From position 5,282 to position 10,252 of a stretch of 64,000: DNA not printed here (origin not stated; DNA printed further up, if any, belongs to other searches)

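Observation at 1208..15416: Two near-identical A domains with Asp shifted from position 235 to 236 (FVDSVWE) flank an in-operon PLP decarboxylase: possible beta-/omega-amino acid incorporation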

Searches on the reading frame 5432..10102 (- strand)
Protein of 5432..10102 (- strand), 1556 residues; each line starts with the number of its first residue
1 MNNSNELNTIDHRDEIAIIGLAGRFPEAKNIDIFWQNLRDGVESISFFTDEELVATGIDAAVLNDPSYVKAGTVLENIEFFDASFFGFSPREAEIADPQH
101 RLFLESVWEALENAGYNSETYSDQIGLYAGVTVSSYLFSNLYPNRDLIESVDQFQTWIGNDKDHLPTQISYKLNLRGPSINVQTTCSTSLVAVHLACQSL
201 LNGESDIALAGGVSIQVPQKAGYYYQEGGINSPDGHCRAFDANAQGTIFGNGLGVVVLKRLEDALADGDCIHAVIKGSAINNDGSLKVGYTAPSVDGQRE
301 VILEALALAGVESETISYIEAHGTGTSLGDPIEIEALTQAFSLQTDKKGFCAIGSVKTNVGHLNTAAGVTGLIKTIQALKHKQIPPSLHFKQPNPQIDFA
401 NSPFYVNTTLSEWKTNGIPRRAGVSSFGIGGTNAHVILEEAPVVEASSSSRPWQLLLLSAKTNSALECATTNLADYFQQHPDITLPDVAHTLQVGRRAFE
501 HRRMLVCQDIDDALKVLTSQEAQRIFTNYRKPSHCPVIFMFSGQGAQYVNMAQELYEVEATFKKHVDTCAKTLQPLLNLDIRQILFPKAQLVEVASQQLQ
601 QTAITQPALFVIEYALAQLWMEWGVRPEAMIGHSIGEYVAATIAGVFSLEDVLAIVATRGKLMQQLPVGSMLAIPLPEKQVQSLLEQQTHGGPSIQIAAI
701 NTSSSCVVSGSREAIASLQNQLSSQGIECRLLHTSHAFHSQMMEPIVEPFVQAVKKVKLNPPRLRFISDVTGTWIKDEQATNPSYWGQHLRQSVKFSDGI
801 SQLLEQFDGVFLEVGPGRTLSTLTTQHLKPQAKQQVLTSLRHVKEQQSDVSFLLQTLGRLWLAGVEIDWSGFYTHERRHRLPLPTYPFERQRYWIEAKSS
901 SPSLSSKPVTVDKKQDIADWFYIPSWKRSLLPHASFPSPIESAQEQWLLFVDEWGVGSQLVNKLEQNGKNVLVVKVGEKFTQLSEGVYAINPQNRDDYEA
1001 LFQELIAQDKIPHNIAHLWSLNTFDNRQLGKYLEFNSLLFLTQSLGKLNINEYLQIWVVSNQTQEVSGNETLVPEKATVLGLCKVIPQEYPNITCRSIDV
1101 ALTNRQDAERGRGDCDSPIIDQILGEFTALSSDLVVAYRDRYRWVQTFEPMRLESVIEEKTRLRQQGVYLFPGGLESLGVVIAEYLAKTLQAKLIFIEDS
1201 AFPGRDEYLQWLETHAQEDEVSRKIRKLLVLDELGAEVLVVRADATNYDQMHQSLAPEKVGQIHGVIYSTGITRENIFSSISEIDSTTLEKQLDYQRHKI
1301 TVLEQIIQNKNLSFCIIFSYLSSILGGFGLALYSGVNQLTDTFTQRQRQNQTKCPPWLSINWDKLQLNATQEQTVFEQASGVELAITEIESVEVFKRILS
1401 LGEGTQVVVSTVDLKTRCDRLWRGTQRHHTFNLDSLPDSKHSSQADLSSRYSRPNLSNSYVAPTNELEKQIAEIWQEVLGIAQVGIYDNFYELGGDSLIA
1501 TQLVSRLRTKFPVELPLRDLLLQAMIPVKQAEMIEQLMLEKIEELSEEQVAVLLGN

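Call 7: search_protein_families(library=pfam, proteins=[window:5432-10102:-])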
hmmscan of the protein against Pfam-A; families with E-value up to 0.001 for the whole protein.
window:5432-10102:- (1556 aa): 10 families
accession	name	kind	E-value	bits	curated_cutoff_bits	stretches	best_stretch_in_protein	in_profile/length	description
PF00109.32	ketoacyl-synt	-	4.3e-72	243.2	20.8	1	14-264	2-252/252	Beta-ketoacyl synthase, N-terminal domain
PF00698.26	Acyl_transf_1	-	3.6e-53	181.5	32.7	1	538-866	1-318/319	Acyl transferase domain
PF02801.28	Ketoacyl-synt_C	-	4.7e-43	146.4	20.8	1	272-390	1-118/119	Beta-ketoacyl synthase, C-terminal domain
PF22621.2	CurL-like_PKS_C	-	1.9e-24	85.9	27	1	454-517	1-64/64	CurL-like, PKS C-terminal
PF21394.3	Beta-ketacyl_N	-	3.6e-20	72.7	26.9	1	959-1102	14-155/170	Beta-ketoacyl synthase-like, N-terminal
PF16197.11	KAsynt_C_assoc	-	1.9e-19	70.5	33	1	393-503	1-108/111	Ketoacyl-synthetase C-terminal extension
PF08659.16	KR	-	7.8e-19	68.7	22.6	1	1167-1363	1-176/180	KR domain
PF22336.2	RhiE-like_linker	-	1.4e-16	60.6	27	1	458-520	2-63/67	RhiE-like, KS-MAT linker domain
PF00550.31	PP-binding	-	1.5e-12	48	20.8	1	1470-1521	2-55/67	Phosphopantetheine attachment site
PF00108.29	Thiolase_N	-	0.00018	21.4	26.4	1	176-213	75-112/260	Thiolase, N-terminal domain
